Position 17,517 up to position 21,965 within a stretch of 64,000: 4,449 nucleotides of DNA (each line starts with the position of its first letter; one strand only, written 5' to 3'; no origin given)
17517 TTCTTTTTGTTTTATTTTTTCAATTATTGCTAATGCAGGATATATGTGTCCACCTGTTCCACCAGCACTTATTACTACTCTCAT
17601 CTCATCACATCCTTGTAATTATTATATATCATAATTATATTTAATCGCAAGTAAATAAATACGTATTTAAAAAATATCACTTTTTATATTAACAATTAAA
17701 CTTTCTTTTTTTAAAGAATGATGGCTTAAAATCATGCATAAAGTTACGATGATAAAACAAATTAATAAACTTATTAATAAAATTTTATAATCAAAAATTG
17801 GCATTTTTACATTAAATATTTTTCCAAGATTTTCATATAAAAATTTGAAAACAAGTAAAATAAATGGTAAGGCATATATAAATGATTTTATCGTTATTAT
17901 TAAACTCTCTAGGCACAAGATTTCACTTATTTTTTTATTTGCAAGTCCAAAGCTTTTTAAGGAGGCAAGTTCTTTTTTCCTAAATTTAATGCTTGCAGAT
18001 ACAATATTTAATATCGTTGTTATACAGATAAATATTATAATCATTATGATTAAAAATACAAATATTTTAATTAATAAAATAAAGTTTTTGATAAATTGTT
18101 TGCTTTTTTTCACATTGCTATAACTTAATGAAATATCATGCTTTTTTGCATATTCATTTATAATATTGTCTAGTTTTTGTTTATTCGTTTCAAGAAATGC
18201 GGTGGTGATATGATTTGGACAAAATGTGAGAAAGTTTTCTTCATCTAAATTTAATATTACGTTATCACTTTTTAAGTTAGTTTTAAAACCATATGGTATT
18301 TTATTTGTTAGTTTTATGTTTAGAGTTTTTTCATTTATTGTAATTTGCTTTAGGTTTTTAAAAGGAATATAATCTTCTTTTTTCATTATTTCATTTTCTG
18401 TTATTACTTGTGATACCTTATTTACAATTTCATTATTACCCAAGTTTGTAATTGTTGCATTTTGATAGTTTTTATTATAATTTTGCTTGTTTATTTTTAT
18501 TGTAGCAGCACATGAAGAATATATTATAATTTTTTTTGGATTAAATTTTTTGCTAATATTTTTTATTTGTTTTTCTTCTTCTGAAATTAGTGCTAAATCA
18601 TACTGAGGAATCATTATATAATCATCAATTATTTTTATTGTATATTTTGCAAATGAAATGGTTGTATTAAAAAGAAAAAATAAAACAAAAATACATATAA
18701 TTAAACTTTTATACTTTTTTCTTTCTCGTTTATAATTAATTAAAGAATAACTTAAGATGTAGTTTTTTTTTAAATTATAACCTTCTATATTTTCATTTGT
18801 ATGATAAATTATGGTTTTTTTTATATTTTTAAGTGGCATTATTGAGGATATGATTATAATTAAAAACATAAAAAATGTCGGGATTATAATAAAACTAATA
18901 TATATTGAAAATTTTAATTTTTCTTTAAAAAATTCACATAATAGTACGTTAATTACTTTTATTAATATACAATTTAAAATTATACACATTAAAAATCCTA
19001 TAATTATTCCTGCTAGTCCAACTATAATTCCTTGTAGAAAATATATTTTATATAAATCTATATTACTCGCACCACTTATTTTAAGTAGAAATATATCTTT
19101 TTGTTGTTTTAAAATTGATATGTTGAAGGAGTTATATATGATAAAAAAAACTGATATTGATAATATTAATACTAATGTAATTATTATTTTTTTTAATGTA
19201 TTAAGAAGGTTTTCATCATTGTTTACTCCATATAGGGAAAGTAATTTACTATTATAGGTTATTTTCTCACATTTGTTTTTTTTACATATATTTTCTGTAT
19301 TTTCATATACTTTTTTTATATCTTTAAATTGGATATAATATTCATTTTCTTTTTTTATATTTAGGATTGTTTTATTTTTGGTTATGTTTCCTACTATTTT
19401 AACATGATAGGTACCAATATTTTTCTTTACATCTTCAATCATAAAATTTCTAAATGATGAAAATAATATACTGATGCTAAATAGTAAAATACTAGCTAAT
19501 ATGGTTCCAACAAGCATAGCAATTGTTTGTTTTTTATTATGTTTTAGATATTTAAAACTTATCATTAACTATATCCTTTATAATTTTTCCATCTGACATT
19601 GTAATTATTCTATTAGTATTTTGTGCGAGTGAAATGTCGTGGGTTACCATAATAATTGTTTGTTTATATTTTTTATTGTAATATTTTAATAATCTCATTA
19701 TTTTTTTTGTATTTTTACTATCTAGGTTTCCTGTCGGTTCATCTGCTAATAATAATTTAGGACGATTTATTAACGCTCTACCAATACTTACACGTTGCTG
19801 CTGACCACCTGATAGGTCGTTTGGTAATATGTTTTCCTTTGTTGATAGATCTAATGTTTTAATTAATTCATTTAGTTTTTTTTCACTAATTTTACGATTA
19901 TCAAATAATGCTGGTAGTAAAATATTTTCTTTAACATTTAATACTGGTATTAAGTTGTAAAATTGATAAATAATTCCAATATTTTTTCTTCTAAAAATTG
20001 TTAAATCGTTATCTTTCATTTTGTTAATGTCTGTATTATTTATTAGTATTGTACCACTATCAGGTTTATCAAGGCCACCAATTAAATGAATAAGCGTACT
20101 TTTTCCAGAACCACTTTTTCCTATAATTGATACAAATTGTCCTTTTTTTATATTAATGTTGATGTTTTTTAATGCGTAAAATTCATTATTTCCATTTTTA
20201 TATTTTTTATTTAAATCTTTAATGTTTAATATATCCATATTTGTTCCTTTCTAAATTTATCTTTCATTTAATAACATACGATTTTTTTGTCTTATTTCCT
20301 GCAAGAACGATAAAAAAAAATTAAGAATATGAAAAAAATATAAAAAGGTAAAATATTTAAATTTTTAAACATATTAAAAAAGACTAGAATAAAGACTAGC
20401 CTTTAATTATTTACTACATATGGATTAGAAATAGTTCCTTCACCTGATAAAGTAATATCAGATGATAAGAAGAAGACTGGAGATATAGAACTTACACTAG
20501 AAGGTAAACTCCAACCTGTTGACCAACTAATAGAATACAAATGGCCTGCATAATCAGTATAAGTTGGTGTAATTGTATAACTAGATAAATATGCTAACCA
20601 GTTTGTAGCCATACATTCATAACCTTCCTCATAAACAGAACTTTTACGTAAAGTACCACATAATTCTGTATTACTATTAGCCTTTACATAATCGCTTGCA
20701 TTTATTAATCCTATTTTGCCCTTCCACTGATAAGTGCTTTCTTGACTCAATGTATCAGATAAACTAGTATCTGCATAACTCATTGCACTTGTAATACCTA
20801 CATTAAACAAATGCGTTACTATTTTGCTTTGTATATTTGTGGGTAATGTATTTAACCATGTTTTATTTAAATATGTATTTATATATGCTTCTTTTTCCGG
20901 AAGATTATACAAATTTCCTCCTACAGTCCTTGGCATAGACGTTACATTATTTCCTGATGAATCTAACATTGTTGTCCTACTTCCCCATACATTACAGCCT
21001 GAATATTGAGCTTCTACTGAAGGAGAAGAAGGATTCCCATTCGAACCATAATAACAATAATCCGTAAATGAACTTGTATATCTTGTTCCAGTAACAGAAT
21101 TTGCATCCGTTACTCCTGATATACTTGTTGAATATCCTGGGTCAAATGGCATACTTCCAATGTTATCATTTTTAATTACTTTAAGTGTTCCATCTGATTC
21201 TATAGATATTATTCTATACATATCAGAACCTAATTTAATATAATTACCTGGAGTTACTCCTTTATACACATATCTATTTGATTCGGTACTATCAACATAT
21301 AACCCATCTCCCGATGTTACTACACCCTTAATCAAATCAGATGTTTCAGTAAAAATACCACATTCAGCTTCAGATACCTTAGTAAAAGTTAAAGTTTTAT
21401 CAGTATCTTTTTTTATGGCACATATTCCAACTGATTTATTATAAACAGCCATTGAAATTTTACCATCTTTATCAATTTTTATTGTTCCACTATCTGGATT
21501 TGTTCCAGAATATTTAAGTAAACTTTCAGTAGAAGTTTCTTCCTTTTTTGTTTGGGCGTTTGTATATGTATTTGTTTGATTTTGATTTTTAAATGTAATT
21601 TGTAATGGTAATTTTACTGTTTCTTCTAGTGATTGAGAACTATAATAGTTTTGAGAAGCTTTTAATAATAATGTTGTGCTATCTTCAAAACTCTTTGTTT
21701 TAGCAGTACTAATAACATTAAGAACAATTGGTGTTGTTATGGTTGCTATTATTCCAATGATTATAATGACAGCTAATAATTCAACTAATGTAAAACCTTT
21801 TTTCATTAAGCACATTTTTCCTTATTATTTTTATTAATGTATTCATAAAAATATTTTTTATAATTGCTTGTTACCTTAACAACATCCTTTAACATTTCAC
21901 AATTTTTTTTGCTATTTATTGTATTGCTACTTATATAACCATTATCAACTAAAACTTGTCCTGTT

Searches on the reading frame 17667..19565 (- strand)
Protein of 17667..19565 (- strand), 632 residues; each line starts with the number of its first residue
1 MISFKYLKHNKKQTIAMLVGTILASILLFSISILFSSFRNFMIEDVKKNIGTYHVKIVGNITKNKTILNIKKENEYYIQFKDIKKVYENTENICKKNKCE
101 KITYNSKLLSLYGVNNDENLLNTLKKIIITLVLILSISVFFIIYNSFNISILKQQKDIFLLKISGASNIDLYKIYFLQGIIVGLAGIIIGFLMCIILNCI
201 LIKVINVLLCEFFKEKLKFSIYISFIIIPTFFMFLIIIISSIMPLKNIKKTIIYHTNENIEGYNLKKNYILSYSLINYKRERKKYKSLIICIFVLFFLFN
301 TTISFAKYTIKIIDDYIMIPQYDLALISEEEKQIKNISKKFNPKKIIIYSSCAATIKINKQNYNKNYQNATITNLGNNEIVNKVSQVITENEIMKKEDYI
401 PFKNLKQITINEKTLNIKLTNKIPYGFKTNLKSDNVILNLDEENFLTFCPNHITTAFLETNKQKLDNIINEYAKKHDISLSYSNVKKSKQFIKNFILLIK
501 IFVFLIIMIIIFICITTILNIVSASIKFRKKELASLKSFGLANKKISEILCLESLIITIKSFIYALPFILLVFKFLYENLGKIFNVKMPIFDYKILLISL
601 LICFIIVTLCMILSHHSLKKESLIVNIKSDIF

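Call 12: search_protein_families(library=pfam, proteins=[window:17667-19565:-], max_evalue=0.01)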
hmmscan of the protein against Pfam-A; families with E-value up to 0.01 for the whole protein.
window:17667-19565:- (632 aa): 2 families
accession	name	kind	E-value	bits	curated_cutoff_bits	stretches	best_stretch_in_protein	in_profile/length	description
PF02687.27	FtsX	-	6.1e-20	71.9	25.5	2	505-619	2-117/120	FtsX-like permease C-terminal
PF06143.16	Baculo_11_kDa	-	0.0069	16.4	28.4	1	485-525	26-66/84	Baculovirus 11 kDa family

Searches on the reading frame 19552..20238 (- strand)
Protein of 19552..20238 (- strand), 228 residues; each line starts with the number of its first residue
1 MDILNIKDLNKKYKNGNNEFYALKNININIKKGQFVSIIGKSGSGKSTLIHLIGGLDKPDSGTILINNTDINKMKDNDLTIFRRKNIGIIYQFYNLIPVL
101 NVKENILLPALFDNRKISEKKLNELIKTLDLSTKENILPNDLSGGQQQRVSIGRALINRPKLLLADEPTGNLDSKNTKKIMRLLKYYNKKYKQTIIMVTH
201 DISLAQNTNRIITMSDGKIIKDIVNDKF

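Call 12: search_protein_families(library=pfam, proteins=[window:19552-20238:-], max_evalue=0.01)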
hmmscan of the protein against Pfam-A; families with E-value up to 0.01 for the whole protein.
window:19552-20238:- (228 aa): 7 families
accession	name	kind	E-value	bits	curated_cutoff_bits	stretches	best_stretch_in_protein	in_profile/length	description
PF00005.33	ABC_tran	-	3.5e-36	125.3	25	1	23-169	1-136/137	ABC transporter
PF13304.12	AAA_21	-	6.4e-08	33.4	27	1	128-204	224-302/304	AAA domain, putative AbiEii toxin, Type IV TA system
PF02463.25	SMC_N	-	2.4e-07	30.9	40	1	22-215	14-212/220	RecF/RecN/SMC N terminal domain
PF13555.12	AAA_29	-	0.00028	21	27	1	27-50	16-39/61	P-loop containing region of AAA domain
PF03193.22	RsgA_GTPase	-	0.0072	16.6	30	1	23-55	97-128/174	RsgA GTPase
PF13401.12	AAA_22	-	0.0088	16.8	27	0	32-72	4-45/130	AAA domain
PF09818.15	ABC_ATPase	-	0.0099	15.4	23.2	0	113-170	128-186/283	P-loop domain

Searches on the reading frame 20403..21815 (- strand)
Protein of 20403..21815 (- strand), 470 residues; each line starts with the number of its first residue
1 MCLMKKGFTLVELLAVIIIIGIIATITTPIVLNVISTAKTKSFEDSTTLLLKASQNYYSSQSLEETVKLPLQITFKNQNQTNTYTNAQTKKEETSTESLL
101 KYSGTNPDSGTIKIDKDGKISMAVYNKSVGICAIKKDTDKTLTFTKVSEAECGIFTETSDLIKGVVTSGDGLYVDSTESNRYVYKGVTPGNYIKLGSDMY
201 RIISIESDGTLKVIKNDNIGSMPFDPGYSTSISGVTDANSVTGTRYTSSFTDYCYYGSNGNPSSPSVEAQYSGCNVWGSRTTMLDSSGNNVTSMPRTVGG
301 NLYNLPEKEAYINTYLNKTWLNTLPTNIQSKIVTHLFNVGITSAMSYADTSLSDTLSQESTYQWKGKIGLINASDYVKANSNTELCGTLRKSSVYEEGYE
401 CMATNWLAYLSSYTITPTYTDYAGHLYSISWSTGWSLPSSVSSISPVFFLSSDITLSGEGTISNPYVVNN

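Call 12: search_protein_families(library=pfam, proteins=[window:20403-21815:-], max_evalue=0.01)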
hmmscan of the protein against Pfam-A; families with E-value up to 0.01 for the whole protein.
window:20403-21815:- (470 aa): 1 family
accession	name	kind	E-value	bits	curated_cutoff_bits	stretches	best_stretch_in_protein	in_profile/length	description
PF07963.17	N_methyl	-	1.4e-05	24.8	21.2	1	5-27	4-26/27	Prokaryotic N-terminal methylation motif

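Call 43: search_protein_families(library=ncbifam, proteins=[window:20403-21815:-], max_evalue=0.01)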
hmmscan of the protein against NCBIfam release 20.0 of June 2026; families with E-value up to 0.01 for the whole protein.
window:20403-21815:- (470 aa): 8 families
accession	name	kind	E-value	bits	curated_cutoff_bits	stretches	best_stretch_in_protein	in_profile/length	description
TIGR02532.1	IV_pilin_GFxxxE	domain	2.5e-07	30.3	16.3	1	5-27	1-23/24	prepilin-type N-terminal cleavage/methylation domain-containing protein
TIGR01710.1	typeII_sec_gspG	equivalog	8.6e-07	29.1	88.85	1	6-57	1-52/134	type II secretion system major pseudopilin GspG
NF040982.1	ComGD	equivalog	3.7e-06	27.4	70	1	5-123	1-112/139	competence type IV pilus minor pilin ComGD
NF041775.1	typeIV_PilA_Myxo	equivalog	1.9e-05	24.7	400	1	5-61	10-66/214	type IV pilin protein PilA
NF040999.1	pilin_ComGC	equivalog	0.00012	22.2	75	1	5-48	1-44/84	competence type IV pilus major pilin ComGC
NF007862.0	PRK10574.1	equivalog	0.001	19.2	138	1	5-38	4-37/145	prepilin peptidase-dependent pilin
TIGR01708.2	typeII_sec_gspH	equivalog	0.0017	18.4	80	1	6-74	2-66/169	type II secretion system minor pseudopilin GspH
NF038303.1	EPS_HpsB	equivalog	0.0048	16.9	150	1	5-120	2-118/211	hormogonium polysaccharide secretion pseudopilin HpsB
